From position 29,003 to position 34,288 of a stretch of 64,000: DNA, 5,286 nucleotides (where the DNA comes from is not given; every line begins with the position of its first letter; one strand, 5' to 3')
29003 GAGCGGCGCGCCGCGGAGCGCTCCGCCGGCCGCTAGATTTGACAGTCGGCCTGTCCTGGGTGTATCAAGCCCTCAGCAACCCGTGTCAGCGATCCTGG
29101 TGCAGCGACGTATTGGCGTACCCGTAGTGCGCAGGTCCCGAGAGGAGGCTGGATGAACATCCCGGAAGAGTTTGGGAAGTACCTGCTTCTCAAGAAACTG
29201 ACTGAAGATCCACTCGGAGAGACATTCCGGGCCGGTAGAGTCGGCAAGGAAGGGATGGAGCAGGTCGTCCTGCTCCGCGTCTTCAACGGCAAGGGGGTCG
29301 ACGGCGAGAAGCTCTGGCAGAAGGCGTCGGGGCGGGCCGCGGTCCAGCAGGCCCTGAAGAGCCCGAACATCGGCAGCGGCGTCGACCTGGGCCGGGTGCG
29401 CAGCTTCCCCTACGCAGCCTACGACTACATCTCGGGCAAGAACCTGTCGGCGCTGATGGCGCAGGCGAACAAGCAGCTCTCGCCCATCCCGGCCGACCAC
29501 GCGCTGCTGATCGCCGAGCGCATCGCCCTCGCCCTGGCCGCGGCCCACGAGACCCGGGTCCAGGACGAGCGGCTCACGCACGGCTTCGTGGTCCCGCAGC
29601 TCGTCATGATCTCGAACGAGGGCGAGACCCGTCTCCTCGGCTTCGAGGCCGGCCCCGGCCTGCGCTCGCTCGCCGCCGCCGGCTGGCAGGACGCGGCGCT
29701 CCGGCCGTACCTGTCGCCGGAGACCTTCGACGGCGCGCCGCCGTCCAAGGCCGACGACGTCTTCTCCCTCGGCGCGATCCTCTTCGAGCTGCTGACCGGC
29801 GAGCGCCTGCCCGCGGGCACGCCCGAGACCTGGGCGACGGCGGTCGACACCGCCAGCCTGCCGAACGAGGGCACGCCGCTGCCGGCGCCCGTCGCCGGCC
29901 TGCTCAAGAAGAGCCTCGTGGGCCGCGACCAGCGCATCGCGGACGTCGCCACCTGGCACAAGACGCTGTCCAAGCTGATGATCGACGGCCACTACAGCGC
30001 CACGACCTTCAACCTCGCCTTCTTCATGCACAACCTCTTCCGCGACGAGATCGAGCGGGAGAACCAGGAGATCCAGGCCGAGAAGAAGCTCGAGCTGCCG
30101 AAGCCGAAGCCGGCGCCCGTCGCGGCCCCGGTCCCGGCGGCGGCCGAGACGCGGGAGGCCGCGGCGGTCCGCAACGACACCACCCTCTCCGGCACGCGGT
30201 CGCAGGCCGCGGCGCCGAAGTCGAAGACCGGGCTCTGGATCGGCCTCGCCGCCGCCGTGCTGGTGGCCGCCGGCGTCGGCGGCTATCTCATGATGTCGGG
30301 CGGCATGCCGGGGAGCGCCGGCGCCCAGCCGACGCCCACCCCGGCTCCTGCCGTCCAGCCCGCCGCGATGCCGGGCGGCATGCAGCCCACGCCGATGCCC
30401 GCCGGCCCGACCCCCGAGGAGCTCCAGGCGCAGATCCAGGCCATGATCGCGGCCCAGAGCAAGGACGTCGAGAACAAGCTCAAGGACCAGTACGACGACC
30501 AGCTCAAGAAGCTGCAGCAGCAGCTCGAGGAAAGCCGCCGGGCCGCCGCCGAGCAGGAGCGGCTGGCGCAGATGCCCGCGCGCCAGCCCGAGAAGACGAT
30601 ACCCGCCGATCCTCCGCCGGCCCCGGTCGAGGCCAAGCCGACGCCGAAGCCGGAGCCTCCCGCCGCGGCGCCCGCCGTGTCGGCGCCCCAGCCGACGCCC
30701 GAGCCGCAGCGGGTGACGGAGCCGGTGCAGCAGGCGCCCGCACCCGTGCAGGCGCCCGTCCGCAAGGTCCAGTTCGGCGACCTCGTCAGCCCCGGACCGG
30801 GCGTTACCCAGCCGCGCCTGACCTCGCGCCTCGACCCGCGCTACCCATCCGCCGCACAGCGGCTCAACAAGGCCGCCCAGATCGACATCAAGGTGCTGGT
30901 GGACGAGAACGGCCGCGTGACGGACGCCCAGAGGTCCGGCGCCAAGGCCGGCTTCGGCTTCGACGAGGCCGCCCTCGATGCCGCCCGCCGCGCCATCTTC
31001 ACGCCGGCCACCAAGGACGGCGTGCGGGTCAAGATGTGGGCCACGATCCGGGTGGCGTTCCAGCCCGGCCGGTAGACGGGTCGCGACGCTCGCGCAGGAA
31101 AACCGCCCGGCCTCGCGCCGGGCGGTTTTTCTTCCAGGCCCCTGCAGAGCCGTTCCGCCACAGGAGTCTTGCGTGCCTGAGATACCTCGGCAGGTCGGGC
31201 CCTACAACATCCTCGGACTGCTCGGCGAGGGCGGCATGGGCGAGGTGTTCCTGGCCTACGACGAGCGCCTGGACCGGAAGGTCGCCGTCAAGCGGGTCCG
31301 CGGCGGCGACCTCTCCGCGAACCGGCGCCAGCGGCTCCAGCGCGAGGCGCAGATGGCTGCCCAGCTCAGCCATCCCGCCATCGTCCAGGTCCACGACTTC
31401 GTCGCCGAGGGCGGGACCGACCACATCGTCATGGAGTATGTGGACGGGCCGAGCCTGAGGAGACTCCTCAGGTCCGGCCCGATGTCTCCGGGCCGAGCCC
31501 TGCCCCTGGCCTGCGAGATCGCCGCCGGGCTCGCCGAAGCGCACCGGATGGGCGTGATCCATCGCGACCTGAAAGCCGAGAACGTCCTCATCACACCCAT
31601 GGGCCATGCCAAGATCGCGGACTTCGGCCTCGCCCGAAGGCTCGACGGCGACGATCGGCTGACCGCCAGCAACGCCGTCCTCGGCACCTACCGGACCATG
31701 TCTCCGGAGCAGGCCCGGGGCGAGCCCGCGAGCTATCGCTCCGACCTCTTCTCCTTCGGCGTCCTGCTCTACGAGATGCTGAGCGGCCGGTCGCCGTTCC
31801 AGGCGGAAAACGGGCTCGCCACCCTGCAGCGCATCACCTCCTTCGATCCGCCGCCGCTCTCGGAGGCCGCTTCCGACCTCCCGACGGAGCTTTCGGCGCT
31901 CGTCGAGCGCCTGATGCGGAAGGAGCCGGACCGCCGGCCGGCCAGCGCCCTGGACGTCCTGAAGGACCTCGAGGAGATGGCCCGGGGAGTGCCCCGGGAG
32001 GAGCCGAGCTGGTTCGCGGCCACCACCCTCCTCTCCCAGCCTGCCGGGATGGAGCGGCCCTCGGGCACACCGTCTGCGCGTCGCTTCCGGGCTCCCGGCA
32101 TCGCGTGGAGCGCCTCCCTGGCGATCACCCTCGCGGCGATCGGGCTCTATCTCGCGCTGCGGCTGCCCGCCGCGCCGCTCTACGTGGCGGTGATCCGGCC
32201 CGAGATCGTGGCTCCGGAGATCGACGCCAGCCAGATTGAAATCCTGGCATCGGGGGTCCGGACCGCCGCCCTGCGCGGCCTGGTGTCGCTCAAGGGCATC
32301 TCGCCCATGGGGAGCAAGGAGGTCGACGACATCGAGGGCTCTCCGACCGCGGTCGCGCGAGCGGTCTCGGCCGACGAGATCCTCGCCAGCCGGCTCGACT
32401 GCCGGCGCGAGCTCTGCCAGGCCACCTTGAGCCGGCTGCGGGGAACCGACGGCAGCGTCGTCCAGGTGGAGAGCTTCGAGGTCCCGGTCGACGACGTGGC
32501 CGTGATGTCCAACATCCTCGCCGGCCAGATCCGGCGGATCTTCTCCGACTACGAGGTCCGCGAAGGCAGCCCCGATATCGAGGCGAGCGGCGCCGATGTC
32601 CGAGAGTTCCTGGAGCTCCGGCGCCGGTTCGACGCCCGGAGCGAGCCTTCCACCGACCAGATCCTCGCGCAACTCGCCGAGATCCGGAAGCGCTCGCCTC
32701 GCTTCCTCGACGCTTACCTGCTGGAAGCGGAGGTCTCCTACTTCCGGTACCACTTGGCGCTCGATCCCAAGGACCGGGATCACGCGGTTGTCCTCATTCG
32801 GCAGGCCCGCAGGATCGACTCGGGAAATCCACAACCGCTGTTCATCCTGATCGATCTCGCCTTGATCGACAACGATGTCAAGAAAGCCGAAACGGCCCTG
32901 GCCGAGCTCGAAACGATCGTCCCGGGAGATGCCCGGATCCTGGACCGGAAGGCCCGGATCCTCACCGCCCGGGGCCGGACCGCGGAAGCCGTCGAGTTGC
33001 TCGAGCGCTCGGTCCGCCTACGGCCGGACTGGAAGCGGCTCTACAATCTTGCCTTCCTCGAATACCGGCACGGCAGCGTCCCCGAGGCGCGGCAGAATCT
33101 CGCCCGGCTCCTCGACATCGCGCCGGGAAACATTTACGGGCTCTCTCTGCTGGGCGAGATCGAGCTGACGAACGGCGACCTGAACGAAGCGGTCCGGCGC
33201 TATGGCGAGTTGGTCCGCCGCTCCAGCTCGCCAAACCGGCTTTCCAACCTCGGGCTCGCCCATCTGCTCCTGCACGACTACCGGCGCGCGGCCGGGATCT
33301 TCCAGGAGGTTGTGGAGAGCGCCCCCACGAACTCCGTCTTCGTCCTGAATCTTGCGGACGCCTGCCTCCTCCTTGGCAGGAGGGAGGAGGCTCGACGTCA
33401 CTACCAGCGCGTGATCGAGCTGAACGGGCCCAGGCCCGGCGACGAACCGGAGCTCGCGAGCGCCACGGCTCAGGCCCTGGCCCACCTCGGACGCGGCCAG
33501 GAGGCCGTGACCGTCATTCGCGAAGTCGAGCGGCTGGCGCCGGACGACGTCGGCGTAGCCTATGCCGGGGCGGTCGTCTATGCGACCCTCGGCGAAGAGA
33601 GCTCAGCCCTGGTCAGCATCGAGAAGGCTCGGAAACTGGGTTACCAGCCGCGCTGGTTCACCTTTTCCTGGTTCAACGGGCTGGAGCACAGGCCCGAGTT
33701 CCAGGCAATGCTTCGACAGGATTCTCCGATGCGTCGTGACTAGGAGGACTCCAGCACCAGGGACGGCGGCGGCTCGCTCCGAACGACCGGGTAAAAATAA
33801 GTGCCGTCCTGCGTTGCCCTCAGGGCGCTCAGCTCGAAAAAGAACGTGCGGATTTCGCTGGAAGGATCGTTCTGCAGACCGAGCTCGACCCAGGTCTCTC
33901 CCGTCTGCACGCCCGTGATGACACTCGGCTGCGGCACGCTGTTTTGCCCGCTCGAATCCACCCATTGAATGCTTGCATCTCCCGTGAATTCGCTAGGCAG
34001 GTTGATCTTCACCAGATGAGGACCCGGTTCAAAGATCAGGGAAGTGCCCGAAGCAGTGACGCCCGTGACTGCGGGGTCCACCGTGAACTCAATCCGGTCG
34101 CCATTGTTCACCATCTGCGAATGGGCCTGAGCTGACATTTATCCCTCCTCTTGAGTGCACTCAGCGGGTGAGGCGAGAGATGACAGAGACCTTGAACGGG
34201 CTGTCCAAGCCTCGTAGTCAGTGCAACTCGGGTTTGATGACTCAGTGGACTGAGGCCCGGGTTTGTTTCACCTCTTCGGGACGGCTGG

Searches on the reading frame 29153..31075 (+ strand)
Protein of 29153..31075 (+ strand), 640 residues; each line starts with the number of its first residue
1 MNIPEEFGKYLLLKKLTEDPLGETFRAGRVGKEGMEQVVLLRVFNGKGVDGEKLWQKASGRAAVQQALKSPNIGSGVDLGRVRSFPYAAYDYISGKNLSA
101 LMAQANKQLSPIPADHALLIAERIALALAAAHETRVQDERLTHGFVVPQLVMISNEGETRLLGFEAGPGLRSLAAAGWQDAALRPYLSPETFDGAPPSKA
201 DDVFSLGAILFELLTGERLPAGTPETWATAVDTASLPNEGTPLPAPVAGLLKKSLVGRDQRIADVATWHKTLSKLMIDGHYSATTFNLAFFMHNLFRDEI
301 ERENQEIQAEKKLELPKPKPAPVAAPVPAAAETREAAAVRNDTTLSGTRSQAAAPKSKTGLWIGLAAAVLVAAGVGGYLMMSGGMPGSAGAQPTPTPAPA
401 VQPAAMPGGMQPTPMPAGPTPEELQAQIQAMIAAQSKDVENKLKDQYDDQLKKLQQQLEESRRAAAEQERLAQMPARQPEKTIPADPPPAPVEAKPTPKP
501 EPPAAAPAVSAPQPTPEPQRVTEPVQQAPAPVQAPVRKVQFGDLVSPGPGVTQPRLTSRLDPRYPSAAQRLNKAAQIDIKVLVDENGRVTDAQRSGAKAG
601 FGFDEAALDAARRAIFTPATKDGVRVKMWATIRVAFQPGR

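Call 15: search_protein_families(library=pfam, proteins=[window:29153-31075:+], max_evalue=0.01)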
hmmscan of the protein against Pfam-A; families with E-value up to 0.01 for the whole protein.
window:29153-31075:+ (640 aa): 2 families
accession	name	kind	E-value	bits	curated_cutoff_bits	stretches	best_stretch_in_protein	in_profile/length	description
PF03544.19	TonB_C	-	1.1e-12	48.6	24.6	1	562-637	3-78/79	Gram-negative bacterial TonB protein C-terminal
PF00069.31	Pkinase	-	7e-07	29.3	31.7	1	61-220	48-197/263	Protein kinase domain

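Call 89: search_protein_families(library=pfam, proteins=[window:29153-31075:+], max_evalue=1)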
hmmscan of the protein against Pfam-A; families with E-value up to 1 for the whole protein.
window:29153-31075:+ (640 aa): 5 families
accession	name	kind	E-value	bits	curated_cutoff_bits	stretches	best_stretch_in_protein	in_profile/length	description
PF03544.19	TonB_C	-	1.1e-12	48.6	24.6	1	562-637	3-78/79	Gram-negative bacterial TonB protein C-terminal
PF00069.31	Pkinase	-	7e-07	29.3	31.7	1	61-220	48-197/263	Protein kinase domain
PF25764.1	KIF21A_4th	-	0.016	15.3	33.1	1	422-478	78-133/183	KIF21A-like domain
PF03879.20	Cgr1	-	0.12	13.3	32.5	1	433-481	43-91/108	Cgr1 family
PF19607.4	DUF6112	-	0.13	12.5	25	1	350-376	50-76/88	Family of unknown function (DUF6112)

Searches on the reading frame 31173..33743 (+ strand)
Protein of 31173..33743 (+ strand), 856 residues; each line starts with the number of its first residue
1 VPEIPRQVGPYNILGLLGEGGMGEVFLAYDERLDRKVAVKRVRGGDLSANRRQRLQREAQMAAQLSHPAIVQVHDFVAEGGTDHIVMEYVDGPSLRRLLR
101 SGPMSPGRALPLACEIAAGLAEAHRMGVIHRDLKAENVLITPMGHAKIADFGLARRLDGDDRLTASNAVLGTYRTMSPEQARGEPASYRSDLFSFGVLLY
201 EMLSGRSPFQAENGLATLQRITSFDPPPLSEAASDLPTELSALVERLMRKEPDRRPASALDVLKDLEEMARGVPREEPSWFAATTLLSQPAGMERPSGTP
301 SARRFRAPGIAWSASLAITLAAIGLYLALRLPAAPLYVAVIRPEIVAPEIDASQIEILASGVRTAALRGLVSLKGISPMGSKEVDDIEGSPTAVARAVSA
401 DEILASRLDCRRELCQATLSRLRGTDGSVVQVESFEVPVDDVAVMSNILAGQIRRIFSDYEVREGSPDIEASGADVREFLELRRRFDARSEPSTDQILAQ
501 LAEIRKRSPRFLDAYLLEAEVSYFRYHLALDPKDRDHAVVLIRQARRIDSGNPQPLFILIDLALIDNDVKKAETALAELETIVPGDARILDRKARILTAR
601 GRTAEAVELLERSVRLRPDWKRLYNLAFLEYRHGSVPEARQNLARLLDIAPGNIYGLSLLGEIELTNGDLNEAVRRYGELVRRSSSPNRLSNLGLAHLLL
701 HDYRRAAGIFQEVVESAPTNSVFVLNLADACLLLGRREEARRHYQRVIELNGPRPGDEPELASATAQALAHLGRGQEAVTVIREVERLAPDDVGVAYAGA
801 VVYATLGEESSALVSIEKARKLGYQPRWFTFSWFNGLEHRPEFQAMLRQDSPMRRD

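Call 8: search_protein_families(library=pfam, proteins=[window:31173-33743:+], max_evalue=0.1)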
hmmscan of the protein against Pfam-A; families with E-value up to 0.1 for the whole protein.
window:31173-33743:+ (856 aa): 33 families (the best 25 are shown)
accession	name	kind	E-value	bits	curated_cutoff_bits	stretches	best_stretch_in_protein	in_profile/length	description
PF00069.31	Pkinase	-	4.2e-51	174.3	31.7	1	11-257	1-253/263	Protein kinase domain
PF07714.23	PK_Tyr_Ser-Thr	-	1e-41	143.4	23.1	1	16-257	6-250/258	Protein tyrosine and serine/threonine kinase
PF07719.23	TPR_2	-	1.8e-24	84.2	27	3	726-751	6-31/34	Tetratricopeptide repeat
PF14559.12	TPR_19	-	2.1e-20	73.2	25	4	701-766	5-66/68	Tetratricopeptide repeat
PF13432.12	TPR_16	-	1e-18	67.8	32.7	3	727-792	3-64/65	Tetratricopeptide repeat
PF13428.12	TPR_14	-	4.1e-14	52.1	23.5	2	588-624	2-38/44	Tetratricopeptide repeat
PF13424.12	TPR_12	-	2.1e-13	50.7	30.1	3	725-788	6-74/77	Tetratricopeptide repeat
PF00515.34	TPR_1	-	7.9e-12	44.9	27.8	1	726-751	6-31/34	Tetratricopeptide repeat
PF13176.12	TPR_7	-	1.1e-11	44.2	27.9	2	725-752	3-30/36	Tetratricopeptide repeat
PF13181.12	TPR_8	-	7.7e-11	41.7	25.7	1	725-751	5-31/34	Tetratricopeptide repeat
PF13174.12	TPR_6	-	1.4e-09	38.4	26.3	0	726-749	5-28/33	Tetratricopeptide repeat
PF13414.12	TPR_11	-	1.4e-08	34.8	26.8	0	595-620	2-27/42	TPR repeat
PF16918.11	PknG_TPR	-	1e-07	31.5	27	1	664-788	104-224/340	Protein kinase G tetratricopeptide repeat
PF12895.13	ANAPC3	-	1.6e-07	31.9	27.2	1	668-746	3-81/82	Anaphase-promoting complex, cyclosome, subunit 3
PF13431.12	TPR_17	-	1.6e-07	31.5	24.4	0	710-741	2-33/34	Tetratricopeptide repeat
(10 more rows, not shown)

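Call 62: search_protein_families(library=padloc, proteins=[window:31173-33743:+], max_evalue=0.01)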
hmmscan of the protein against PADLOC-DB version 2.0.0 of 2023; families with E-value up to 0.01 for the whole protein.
window:31173-33743:+ (856 aa): 35 families (the best 25 are shown)
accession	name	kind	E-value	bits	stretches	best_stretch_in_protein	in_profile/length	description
PDLC04042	PD-T4-6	-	6.8e-86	286.5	1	8-277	8-280/292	-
PDLC04061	PD-T4-6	-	7.7e-84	281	1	9-301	16-312/510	-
PDLC04053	PD-T4-6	-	4.6e-80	267.4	1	5-279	5-281/311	-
PDLC04054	PD-T4-6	-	2e-73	245.8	1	9-298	10-301/347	-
PDLC04060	PD-T4-6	-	2.4e-73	245.7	1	10-270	9-270/486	-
PDLC04138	mad6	-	7.5e-73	244.5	1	11-277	53-321/659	mads_6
PDLC04052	PD-T4-6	-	3.3e-72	242.3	1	9-295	9-302/496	-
PDLC04043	PD-T4-6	-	1.1e-70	236.9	1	7-269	13-277/452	-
PDLC04057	PD-T4-6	-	5.9e-69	231.2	1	9-268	8-269/443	-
PDLC04047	PD-T4-6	-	1.7e-67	225.9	1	8-270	9-273/327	-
PDLC04040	PD-T4-6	-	1.5e-66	223.3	1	16-281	1-281/547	-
PDLC04039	PD-T4-6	-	1.4e-64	216.8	1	7-263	12-269/458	-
PDLC01088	C3a189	-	1.2e-60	204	1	16-258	4-251/840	kinase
PDLC04048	PD-T4-6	-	2.4e-59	199.5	1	10-268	11-271/354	-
PDLC04041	PD-T4-6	-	1.3e-58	197.3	1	8-287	27-312/443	-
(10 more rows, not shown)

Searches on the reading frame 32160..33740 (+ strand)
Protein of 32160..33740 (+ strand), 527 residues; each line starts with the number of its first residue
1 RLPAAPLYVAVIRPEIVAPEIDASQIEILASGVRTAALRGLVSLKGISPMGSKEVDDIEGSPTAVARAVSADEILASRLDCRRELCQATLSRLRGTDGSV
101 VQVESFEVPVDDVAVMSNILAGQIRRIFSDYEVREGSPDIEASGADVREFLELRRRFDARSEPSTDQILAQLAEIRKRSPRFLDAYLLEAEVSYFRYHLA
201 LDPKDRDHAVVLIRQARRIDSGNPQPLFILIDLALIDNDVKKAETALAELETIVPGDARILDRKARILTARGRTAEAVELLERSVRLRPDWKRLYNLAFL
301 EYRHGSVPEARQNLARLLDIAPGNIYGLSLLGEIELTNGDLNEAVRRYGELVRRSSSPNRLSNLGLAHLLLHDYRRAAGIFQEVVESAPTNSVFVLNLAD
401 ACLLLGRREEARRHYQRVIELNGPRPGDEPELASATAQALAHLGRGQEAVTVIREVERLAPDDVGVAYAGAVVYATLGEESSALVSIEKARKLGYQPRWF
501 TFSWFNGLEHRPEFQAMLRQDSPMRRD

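Call 27: find_related_loci(query=A2, collection=genome_contigs, flank=6000)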
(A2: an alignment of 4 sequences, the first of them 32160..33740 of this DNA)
Query A2 (527 aa) in genome_contigs; peptide patterns used: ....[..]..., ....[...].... (x = any residue, [..] = any of these).
47 stretches matched a pattern; 12 encode a relative of the query (tblastn E <= 1e-3); 12 distinct loci.
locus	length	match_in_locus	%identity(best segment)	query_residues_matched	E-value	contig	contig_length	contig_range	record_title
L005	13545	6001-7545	51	1-518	9e-161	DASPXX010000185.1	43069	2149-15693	MAG TPA_asm: Thermoanaerobaculia bacterium isolate SMAG_U11578 k141_68384, whole genome shotgun sequence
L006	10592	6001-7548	49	3-518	4e-145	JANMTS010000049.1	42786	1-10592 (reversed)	MAG: Holophagales bacterium isolate SOY_29_metabat_132 SOY_29_k141_2476981, whole genome shotgun sequence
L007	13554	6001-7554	50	1-518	5e-145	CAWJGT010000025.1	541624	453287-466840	MAG: uncultured Holophagales bacterium isolate MFD04935.bin.1.7 genome assembly, contig: contig_4800, whole genome shotg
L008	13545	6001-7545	46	3-519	5e-126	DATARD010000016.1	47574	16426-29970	MAG TPA_asm: Thermoanaerobaculia bacterium isolate SMAG_U5484 k141_3567708, whole genome shotgun sequence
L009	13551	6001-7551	40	1-515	2e-98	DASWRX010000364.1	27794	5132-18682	MAG TPA_asm: Thermoanaerobaculia bacterium isolate SMAG_U3534 k141_2761668, whole genome shotgun sequence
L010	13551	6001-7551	38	7-520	1e-88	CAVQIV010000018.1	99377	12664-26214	MAG: Thermoanaerobaculaceae bacterium isolate MFD10043.bin.2.76 genome assembly, contig: contig_41556, whole genome shot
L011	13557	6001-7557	36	3-518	8e-88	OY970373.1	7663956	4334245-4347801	MAG: uncultured Acidobacteriota bacterium isolate MFD09368.bin.c.1 genome assembly, chromosome: 1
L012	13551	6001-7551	37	5-518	1e-87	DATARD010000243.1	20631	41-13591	MAG TPA_asm: Thermoanaerobaculia bacterium isolate SMAG_U5484 k141_2081056, whole genome shotgun sequence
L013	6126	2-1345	40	69-515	6e-88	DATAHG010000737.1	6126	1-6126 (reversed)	MAG TPA_asm: Thermoanaerobaculia bacterium isolate SMAG_U6849 k141_2740028, whole genome shotgun sequence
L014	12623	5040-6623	37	1-524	4e-86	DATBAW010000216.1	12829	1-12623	MAG TPA_asm: Thermoanaerobaculia bacterium isolate SMAG_U5742 k141_136469, whole genome shotgun sequence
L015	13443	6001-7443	36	42-518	4e-82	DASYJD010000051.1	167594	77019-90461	MAG TPA_asm: Thermoanaerobaculia bacterium isolate SMAG_U4286 k141_2572827, whole genome shotgun sequence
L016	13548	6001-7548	35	6-523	1e-68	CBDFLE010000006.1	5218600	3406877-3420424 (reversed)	MAG: Candidatus Multivoradales bacterium isolate 28b26adc-de60-4d61-9d00-aad20df54228 genome assembly, contig: contig_5,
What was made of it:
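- It persists as two separate modules in one MAG (L008 and L012, call 27).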

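Call 39: find_related_loci(query=A2, collection=metagenome_contigs, flank=4000)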
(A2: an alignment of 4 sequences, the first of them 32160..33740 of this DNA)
Query A2 (527 aa) in metagenome_contigs; peptide patterns used: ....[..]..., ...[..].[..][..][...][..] (x = any residue, [..] = any of these).
146 stretches matched a pattern; 2 encode a relative of the query (tblastn E <= 1e-3); 2 distinct loci.
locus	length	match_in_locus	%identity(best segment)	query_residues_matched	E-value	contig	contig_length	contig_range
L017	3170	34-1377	46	72-518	2e-134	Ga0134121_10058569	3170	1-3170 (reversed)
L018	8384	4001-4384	24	302-422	8e-6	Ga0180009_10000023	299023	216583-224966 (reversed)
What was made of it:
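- Tried and rejected: The metagenome_contigs scan with the kinase ectodomain returned only 2 loci (call 39).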

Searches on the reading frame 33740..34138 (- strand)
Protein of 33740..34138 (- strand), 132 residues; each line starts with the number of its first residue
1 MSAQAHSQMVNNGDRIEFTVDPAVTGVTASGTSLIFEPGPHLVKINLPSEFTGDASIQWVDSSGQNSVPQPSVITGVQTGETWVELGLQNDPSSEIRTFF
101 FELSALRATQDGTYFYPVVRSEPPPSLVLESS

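Call 8: search_protein_families(library=pfam, proteins=[window:33740-34138:-], max_evalue=0.1)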
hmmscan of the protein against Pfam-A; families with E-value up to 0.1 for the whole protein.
window:33740-34138:- (132 aa): 0 families

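Call 18: find_homologous_proteins(query=window:33743-34138:-, max_evalue=0.01)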
Query window:33743-34138:- (132 aa): 1 proteins with E <= 0.01 among 4 candidates.
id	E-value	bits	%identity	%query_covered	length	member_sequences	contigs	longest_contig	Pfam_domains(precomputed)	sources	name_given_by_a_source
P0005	7.8e-81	286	100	100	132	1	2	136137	-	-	-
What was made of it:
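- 33740..34138 (-): pA, a 132-aa gene in the partner position of kinA, with a shared CTAG stop. A possible degenerate partner (tail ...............: Tyr-Pro instead of Asp-Pro). Homology is unproven. No homolog other than itself among 5.8 billion protein clusters (call 18).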

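Call 25: find_encoding_contigs(protein=P0005, flank=10000)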
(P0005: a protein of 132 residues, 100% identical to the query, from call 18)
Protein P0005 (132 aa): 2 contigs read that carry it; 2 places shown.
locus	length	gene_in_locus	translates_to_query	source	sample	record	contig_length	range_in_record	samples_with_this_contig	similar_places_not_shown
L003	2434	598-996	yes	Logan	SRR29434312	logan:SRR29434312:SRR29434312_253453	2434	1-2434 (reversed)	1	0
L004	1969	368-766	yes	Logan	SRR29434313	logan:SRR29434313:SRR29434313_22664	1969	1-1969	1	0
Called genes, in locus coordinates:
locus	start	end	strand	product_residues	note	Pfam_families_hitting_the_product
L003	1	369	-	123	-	?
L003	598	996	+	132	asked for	-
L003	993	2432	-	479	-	?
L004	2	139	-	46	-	?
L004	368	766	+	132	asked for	-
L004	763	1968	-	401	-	?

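Call 36: search_protein_families(library=ncbifam, proteins=[window:33743-34138:-], max_evalue=1)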
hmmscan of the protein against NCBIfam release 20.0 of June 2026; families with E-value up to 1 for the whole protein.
window:33743-34138:- (132 aa): 0 families

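Call 62: search_protein_families(library=padloc, proteins=[window:33743-34138:-], max_evalue=0.01)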
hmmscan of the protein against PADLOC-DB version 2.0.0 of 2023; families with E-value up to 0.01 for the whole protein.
window:33743-34138:- (132 aa): 0 families
